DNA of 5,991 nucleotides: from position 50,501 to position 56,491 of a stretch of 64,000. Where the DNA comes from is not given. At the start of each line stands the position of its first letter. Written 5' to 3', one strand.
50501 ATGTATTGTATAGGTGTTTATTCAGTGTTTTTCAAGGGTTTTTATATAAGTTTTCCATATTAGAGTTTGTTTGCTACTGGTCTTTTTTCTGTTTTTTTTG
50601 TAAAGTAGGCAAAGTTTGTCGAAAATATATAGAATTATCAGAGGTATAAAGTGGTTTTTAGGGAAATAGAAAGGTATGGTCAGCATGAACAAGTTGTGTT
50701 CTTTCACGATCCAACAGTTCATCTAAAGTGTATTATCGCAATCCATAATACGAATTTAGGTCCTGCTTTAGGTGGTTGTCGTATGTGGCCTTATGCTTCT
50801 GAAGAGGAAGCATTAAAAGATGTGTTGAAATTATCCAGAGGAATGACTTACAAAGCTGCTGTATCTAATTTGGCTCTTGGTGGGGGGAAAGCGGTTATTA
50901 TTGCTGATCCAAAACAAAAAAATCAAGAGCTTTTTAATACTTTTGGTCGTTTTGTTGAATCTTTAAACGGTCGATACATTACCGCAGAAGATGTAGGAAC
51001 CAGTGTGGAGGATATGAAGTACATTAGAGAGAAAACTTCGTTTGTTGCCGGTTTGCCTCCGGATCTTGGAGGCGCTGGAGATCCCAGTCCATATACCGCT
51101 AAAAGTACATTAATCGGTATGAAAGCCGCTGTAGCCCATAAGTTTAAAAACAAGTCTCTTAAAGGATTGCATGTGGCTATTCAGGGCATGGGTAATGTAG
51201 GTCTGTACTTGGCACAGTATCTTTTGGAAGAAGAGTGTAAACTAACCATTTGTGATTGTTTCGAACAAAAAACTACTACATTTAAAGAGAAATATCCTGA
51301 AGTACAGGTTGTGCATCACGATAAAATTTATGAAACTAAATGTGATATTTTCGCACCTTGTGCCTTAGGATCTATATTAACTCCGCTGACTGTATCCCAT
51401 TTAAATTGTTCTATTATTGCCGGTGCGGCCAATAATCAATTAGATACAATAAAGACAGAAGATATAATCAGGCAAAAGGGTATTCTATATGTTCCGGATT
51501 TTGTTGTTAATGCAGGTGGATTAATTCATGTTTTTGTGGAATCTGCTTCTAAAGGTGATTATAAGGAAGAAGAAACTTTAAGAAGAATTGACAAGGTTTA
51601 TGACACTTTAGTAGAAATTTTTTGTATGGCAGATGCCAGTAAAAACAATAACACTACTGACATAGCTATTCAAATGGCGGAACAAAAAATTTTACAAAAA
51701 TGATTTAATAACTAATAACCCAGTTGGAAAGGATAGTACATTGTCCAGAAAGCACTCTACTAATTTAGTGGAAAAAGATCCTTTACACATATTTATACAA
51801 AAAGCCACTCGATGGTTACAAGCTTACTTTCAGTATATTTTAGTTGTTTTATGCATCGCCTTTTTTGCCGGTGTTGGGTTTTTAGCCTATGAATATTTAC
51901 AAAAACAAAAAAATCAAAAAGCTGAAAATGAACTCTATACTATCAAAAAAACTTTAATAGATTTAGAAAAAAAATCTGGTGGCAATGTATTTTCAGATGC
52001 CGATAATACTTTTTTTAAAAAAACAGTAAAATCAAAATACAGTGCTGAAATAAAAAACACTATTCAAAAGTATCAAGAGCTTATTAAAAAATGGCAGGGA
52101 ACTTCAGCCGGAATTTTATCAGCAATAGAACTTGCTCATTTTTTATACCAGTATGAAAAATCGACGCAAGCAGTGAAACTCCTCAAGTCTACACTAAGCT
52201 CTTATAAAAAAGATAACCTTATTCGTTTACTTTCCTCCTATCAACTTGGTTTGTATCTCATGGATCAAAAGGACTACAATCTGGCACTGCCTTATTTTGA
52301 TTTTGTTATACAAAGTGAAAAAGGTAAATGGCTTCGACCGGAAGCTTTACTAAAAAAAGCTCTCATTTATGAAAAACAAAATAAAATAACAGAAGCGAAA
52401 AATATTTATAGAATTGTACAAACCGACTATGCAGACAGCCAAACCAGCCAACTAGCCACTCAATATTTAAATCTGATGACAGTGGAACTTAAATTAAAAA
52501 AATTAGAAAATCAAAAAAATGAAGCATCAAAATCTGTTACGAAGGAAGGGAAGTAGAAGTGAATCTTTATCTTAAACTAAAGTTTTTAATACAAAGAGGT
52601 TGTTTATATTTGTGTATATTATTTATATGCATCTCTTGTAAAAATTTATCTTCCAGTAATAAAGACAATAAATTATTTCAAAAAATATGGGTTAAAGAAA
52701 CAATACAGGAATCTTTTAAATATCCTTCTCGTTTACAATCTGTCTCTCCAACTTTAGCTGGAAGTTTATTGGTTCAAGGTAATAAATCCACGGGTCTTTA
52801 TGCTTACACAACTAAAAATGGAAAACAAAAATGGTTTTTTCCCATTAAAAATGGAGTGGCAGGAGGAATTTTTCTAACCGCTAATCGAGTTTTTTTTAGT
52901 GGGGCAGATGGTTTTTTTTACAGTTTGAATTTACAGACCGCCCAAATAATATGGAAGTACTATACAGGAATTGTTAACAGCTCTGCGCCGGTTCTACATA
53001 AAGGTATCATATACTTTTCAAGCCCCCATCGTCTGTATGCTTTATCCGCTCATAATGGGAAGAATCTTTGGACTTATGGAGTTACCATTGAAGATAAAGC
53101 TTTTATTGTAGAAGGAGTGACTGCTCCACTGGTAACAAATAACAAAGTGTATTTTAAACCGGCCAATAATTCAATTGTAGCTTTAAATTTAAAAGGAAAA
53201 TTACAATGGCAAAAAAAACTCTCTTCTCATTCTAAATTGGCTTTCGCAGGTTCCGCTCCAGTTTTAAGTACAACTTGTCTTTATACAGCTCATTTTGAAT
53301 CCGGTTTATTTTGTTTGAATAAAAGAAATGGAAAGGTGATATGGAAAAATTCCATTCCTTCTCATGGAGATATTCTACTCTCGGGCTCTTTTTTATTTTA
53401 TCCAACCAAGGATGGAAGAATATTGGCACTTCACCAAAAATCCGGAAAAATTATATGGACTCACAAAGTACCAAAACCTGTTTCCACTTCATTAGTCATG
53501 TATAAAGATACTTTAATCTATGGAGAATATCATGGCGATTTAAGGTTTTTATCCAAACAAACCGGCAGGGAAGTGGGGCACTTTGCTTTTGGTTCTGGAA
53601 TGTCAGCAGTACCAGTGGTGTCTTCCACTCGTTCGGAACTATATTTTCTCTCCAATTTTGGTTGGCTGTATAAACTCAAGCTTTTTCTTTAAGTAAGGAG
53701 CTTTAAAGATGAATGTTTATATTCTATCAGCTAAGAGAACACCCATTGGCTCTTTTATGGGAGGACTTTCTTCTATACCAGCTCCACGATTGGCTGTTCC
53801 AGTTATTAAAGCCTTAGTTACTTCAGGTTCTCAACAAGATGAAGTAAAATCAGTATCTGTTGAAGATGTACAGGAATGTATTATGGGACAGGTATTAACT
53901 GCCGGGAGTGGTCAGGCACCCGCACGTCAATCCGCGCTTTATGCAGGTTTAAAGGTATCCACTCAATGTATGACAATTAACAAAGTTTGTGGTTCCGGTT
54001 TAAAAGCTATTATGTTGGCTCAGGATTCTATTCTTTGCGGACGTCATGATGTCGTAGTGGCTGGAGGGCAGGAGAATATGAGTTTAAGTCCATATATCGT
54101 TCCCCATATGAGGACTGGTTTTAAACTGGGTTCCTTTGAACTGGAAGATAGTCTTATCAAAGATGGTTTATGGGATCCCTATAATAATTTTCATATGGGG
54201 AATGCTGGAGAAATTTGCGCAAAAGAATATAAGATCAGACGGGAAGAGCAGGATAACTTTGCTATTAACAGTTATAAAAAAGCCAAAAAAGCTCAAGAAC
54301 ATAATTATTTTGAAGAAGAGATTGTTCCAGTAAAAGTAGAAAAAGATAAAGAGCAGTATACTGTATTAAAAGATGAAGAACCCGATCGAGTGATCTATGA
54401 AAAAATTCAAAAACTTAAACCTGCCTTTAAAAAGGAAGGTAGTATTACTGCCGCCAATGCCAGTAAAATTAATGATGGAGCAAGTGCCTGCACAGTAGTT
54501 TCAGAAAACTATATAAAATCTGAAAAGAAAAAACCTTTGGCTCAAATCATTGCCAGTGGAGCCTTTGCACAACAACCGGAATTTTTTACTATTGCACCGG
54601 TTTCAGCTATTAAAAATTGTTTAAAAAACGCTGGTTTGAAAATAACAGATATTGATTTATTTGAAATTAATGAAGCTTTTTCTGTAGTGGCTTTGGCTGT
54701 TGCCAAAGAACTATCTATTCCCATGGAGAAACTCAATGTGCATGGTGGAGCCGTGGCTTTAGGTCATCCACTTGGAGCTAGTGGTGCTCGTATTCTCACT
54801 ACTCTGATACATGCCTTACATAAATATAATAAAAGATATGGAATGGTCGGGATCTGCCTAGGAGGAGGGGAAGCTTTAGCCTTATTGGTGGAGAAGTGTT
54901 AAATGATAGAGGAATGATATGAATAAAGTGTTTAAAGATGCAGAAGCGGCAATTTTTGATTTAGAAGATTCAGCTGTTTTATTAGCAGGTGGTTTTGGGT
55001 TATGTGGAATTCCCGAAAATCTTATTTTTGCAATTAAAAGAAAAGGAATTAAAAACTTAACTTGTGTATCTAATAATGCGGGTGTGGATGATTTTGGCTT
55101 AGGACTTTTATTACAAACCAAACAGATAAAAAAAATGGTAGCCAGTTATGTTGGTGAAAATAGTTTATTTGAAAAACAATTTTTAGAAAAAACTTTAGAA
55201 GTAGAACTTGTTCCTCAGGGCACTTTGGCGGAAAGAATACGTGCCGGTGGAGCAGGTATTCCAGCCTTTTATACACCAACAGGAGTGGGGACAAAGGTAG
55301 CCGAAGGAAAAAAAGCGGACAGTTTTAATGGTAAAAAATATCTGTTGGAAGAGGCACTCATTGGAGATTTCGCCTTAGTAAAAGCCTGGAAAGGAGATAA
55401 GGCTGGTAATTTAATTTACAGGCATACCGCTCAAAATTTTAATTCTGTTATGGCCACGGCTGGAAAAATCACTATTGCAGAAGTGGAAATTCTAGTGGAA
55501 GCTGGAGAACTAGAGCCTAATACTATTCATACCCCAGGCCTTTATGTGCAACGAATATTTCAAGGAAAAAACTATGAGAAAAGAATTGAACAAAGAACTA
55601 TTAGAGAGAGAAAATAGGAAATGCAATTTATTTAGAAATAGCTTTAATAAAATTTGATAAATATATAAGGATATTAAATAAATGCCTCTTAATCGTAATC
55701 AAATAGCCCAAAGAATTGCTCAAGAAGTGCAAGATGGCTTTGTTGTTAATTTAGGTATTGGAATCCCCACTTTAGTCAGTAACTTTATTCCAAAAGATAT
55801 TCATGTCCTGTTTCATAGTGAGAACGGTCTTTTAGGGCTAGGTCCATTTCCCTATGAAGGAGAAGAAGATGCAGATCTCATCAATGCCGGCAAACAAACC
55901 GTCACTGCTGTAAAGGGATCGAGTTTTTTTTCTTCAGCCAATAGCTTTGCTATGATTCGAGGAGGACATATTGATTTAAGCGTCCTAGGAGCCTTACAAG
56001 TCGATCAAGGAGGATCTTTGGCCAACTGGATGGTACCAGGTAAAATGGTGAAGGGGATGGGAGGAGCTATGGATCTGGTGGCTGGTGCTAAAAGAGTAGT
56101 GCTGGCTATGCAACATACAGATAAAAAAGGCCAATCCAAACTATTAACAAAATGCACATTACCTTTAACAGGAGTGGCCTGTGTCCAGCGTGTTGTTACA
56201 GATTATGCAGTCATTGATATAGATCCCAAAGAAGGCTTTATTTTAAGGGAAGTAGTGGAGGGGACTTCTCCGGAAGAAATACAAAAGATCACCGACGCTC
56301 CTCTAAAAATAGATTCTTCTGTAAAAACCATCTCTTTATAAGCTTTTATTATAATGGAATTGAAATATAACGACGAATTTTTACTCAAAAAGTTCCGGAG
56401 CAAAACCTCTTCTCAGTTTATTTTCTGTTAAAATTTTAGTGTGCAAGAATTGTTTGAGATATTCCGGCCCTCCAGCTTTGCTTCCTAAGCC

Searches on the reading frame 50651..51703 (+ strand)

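Call 59: search_protein_families(library=pfam, proteins=[window:50651-51703:+], max_evalue=0.00001)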
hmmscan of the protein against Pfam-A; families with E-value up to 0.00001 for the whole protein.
window:50651-51703:+ (350 aa): 2 families
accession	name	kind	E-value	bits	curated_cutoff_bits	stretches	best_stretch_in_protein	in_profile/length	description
PF02812.23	ELFV_dehydrog_N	-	1.4e-30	106.1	25.3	1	12-130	1-128/129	Glu/Leu/Phe/Val dehydrogenase, dimerisation domain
PF00208.27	ELFV_dehydrog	-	4.7e-21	76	23.4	1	210-348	91-234/241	Glutamate/Leucine/Phenylalanine/Valine dehydrogenase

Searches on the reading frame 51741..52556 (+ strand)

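Call 114: search_protein_families(library=pfam, proteins=[window:51741-52556:+], max_evalue=0.00001)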
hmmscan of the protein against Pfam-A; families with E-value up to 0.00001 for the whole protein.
window:51741-52556:+ (271 aa): 2 families
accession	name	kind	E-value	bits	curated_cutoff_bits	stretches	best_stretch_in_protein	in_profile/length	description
PF09976.15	TPR_21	-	4.8e-07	30.1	25.5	1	24-236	2-181/193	Tetratricopeptide repeat-like domain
PF13174.12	TPR_6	-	6.6e-06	26.9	26.3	0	201-233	1-33/33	Tetratricopeptide repeat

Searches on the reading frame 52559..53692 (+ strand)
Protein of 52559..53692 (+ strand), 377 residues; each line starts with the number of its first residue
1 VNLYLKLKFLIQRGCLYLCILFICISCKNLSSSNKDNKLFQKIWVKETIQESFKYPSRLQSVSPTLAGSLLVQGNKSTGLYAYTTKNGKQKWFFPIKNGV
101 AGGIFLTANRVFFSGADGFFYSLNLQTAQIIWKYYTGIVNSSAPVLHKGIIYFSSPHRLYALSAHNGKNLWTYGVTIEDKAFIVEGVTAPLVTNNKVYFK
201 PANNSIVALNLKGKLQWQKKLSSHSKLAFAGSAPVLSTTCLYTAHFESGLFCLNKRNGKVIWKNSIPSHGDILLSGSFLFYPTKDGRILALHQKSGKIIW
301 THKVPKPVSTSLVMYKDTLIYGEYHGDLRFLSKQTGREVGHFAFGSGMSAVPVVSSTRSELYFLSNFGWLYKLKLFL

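Call 59: search_protein_families(library=pfam, proteins=[window:52559-53692:+], max_evalue=0.00001)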
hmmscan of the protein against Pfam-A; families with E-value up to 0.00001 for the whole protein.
window:52559-53692:+ (377 aa): 3 families
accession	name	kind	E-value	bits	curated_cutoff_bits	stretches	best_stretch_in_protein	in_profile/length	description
PF13360.13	PQQ_2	-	2.2e-35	122.8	27.6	3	153-268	38-148/233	Outer membrane protein assembly factor BamB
PF13570.13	Beta-prop_ACSF4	-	2.9e-32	112.8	133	3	233-374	96-242/329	Beta-alanine-activating enzyme, beta-propeller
PF01011.28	PQQ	-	2.8e-10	40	26.7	0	137-180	36-90/595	Glucose/ethanol/alcohol dehydrogenase, beta-propeller domain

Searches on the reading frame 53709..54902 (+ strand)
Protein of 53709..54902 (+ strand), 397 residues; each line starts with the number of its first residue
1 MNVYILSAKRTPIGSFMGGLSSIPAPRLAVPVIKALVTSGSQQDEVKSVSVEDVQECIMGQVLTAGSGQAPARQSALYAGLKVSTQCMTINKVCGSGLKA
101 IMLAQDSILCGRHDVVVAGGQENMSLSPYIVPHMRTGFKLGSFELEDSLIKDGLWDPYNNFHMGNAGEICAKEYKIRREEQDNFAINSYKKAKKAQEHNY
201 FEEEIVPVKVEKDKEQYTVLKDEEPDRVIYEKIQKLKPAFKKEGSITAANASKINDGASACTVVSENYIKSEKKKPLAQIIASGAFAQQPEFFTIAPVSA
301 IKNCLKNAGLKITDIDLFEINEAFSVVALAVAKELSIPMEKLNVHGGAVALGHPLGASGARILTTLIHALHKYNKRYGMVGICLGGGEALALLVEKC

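Call 59: search_protein_families(library=pfam, proteins=[window:53709-54902:+], max_evalue=0.00001)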
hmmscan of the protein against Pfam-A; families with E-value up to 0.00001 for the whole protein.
window:53709-54902:+ (397 aa): 2 families
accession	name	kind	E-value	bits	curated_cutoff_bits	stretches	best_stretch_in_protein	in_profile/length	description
PF00108.29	Thiolase_N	-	1.9e-87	293.3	26.4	1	3-266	1-259/260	Thiolase, N-terminal domain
PF02803.24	Thiolase_C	-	1.2e-45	154.5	27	1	275-396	2-123/123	Thiolase, C-terminal domain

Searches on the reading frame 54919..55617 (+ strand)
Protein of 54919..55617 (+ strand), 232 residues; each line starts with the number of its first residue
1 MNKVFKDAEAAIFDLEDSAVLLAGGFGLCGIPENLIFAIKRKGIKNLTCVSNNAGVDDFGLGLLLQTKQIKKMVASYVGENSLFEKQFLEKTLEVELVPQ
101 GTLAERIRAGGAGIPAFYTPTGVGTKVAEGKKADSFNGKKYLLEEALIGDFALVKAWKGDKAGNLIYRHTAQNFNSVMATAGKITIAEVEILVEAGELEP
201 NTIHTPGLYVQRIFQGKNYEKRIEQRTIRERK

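Call 115: search_protein_families(library=pfam, proteins=[window:54919-55617:+], max_evalue=0.00001)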
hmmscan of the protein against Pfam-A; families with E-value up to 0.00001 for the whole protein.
window:54919-55617:+ (232 aa): 1 family
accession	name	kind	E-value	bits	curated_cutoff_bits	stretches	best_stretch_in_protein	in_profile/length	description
PF01144.29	CoA_trans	-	6.5e-74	248.4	23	1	7-215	3-216/217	Coenzyme A transferase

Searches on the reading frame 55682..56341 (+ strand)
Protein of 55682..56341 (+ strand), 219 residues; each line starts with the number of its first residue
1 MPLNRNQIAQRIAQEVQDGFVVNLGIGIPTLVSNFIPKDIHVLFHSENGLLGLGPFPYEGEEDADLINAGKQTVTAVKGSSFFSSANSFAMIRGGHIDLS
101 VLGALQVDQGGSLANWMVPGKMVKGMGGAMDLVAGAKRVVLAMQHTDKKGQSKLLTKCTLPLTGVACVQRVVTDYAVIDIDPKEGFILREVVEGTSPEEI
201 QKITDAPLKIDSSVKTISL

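Call 115: search_protein_families(library=pfam, proteins=[window:55682-56341:+], max_evalue=0.00001)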
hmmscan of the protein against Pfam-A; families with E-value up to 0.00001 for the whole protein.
window:55682-56341:+ (219 aa): 2 families
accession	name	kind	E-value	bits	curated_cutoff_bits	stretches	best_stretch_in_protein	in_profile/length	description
PF01144.29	CoA_trans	-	4.3e-48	164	23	1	6-201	2-215/217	Coenzyme A transferase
PF13336.12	AcetylCoA_hyd_C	-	1.3e-06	28.9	23.7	1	92-181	29-127/154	Acetyl-CoA hydrolase/transferase C-terminal domain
